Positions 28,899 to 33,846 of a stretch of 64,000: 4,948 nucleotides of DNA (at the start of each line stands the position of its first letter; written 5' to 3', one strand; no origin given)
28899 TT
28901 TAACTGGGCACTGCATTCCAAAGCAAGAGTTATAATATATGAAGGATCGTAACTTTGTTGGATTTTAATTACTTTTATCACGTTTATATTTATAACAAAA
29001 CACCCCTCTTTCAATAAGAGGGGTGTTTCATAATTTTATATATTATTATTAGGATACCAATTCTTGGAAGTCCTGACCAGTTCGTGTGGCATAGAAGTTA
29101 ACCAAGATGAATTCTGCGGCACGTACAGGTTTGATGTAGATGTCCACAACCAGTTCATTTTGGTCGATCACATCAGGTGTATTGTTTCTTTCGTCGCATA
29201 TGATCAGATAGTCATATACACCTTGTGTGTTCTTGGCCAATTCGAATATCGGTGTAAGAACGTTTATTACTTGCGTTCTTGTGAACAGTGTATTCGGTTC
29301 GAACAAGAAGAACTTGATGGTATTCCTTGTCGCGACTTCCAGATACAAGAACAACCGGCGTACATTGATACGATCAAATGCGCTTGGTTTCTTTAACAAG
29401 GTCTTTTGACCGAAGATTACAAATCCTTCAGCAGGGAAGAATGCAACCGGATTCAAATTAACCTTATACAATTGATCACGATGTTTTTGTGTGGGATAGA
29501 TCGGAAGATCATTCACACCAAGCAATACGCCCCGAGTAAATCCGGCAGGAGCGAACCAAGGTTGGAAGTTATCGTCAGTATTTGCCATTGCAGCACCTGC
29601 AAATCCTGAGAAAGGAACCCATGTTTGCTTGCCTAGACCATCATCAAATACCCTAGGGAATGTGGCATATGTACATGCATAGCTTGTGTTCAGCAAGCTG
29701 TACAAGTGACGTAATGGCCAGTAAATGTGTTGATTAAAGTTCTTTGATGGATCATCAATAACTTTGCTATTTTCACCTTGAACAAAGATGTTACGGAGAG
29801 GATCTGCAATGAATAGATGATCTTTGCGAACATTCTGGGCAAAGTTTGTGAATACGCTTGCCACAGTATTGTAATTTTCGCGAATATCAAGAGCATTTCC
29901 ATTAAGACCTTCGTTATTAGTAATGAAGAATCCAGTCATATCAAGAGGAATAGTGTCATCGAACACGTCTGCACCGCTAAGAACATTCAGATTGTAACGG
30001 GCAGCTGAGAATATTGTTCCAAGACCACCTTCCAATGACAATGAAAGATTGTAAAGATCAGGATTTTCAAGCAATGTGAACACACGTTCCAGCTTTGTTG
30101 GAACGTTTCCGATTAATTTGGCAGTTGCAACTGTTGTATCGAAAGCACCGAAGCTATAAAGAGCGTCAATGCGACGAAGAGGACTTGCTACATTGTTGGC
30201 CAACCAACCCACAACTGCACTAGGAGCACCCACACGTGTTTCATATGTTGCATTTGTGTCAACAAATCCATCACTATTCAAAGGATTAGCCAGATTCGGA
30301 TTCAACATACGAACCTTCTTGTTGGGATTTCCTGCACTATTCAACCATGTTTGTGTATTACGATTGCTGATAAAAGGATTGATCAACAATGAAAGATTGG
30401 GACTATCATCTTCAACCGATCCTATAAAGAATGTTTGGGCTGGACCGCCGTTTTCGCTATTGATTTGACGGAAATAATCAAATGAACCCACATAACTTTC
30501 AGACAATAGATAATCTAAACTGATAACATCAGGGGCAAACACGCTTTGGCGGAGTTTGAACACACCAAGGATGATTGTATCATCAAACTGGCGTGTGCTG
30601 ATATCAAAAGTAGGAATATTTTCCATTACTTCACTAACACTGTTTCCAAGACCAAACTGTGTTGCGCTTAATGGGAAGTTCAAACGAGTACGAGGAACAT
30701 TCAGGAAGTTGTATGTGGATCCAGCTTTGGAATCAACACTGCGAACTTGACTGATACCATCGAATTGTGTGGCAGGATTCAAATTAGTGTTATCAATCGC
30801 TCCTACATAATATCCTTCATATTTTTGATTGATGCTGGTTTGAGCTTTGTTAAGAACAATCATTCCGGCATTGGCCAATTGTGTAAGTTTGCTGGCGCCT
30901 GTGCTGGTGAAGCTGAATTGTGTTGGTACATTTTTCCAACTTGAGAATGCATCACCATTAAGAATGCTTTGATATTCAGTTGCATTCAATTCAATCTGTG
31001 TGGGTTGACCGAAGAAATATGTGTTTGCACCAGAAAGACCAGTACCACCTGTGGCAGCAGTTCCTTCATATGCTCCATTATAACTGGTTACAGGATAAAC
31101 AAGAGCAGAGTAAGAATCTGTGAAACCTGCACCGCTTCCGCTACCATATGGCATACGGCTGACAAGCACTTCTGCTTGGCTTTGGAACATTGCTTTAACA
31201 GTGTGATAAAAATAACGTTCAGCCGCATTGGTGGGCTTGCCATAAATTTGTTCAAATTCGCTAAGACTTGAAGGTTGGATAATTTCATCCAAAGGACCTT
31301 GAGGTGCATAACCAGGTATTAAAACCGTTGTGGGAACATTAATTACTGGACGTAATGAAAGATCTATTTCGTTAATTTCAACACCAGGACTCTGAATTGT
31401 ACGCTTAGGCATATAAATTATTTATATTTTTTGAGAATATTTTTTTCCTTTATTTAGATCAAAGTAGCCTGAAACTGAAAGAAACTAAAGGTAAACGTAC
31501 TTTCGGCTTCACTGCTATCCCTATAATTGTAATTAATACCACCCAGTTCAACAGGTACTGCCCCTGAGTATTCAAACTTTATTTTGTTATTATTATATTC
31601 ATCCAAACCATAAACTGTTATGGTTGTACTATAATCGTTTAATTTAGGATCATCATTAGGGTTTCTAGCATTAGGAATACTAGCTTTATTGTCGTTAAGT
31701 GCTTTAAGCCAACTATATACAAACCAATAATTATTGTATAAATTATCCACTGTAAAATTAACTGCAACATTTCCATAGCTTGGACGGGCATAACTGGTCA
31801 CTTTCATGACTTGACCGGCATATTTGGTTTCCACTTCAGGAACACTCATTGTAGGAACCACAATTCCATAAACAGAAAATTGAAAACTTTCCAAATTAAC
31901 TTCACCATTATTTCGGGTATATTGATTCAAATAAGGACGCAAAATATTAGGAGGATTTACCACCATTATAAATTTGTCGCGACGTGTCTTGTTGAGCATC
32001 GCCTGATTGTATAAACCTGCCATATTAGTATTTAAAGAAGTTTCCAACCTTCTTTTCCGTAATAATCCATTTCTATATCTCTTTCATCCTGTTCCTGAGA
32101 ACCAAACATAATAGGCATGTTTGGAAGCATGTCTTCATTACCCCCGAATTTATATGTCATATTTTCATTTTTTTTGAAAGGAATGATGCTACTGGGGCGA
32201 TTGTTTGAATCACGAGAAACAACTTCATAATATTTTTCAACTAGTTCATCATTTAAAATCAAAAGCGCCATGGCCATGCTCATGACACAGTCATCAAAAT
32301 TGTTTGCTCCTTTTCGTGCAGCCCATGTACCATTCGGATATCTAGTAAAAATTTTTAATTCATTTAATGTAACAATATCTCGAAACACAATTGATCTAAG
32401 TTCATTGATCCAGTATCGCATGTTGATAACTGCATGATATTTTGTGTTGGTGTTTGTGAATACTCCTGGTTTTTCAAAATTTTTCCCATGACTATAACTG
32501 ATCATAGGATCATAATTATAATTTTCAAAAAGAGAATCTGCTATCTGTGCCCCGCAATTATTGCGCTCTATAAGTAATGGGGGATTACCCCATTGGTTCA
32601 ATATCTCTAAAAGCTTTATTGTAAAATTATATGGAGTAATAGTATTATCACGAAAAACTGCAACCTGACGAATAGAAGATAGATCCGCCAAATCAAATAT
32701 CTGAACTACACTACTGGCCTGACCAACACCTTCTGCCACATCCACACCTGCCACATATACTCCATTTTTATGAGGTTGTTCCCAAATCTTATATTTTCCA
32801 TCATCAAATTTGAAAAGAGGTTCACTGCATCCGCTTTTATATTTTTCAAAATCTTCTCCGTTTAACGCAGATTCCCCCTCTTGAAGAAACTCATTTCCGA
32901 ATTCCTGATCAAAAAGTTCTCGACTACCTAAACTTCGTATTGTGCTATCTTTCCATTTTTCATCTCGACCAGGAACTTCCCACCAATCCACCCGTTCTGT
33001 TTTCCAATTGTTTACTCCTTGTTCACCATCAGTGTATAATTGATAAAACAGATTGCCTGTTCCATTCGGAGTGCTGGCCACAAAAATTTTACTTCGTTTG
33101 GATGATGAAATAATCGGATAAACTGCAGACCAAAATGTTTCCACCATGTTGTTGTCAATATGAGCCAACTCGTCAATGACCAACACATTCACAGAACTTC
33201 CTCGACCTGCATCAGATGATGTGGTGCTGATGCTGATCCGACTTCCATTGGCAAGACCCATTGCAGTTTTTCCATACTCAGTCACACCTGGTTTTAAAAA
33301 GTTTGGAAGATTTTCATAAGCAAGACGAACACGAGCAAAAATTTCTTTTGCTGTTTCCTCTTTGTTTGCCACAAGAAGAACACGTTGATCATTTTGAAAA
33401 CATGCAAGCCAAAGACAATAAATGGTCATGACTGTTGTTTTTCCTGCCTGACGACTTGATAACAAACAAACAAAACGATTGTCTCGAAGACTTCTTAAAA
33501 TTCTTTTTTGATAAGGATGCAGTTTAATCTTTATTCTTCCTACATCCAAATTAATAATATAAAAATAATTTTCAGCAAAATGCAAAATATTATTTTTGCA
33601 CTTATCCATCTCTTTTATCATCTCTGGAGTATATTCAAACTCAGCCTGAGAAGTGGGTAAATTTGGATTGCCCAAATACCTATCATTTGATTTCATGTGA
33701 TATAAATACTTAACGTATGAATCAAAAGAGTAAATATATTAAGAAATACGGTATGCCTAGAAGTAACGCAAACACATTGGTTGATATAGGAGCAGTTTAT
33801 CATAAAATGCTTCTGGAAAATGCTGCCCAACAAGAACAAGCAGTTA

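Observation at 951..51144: LS[A/G/S] tripeptide enrichment in virion proteins: candidate sequon for a phage-encoded glycosylation system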

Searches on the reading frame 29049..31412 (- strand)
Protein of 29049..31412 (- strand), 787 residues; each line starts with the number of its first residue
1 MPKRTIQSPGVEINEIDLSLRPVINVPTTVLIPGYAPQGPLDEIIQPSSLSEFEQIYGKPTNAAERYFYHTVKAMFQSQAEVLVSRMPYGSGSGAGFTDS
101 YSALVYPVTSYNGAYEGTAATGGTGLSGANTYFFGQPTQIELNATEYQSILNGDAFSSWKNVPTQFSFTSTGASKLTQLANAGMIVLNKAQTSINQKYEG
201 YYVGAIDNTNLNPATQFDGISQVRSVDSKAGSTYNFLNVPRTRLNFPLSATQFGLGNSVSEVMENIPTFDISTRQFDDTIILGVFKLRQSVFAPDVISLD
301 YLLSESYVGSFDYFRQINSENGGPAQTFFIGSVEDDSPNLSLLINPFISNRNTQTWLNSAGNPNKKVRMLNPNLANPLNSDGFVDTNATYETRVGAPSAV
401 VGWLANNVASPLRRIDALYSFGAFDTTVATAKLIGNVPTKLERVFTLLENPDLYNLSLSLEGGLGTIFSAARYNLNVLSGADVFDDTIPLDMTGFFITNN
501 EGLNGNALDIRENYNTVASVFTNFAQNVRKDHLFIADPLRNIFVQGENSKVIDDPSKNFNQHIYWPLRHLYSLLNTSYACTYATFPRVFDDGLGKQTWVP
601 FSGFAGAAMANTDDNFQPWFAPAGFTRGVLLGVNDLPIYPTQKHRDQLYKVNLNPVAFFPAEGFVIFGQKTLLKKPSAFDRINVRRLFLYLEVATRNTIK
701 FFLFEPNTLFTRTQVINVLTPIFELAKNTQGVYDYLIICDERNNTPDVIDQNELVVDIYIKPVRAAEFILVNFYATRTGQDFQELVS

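Call 15: search_protein_families(library=pfam, proteins=[window:29049-31412:-], max_evalue=0.001)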
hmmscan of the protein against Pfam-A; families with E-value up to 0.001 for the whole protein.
window:29049-31412:- (787 aa): 2 families
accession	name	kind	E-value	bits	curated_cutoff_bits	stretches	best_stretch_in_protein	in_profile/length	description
PF17482.7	Phage_sheath_1C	-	1.1e-13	51.6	26.9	1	675-776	2-104/104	Phage tail sheath C-terminal domain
PF04984.19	Phage_sheath_1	-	7.1e-05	23.1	31.4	1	596-671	96-167/168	Phage tail sheath protein subtilisin-like domain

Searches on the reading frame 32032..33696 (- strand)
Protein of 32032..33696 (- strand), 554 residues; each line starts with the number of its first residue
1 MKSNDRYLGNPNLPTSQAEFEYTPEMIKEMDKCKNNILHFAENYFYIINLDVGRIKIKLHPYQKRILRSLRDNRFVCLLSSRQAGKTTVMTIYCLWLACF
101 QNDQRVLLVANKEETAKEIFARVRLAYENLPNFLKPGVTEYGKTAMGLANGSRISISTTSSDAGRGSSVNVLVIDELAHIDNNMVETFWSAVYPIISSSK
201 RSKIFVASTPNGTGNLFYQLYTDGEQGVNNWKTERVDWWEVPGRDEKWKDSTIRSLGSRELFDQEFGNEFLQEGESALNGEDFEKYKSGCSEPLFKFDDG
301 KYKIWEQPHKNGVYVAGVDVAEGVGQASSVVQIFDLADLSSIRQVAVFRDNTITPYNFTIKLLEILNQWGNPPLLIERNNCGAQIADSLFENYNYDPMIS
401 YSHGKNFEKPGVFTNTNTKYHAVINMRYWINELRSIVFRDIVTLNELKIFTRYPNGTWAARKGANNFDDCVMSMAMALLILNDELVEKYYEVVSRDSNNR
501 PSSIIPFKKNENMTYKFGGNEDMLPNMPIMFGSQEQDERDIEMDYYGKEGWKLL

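Call 15: search_protein_families(library=pfam, proteins=[window:32032-33696:-], max_evalue=0.001)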
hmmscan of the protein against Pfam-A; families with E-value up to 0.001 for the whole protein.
window:32032-33696:- (554 aa): 5 families
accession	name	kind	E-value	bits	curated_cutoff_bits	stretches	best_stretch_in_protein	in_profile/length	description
PF03237.21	Terminase_6N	-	1.3e-17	64.6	22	1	78-284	2-214/215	Terminase large subunit, T4likevirus-type, N-terminal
PF05127.21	NAT10_TcmA_helicase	-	6.3e-06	26.6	22.7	1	78-199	2-120/176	RNA cytidine acetyltransferase NAT10/TcmA, helicase domain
PF05876.18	GpA_ATPase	-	0.00043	20.4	25.6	1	52-212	4-175/247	Phage terminase large subunit gpA, ATPase domain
PF13245.12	AAA_19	-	0.00056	20.5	25.1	1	63-188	1-110/134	AAA domain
PF13604.12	AAA_30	-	0.00056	20.1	27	1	59-191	2-111/191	AAA domain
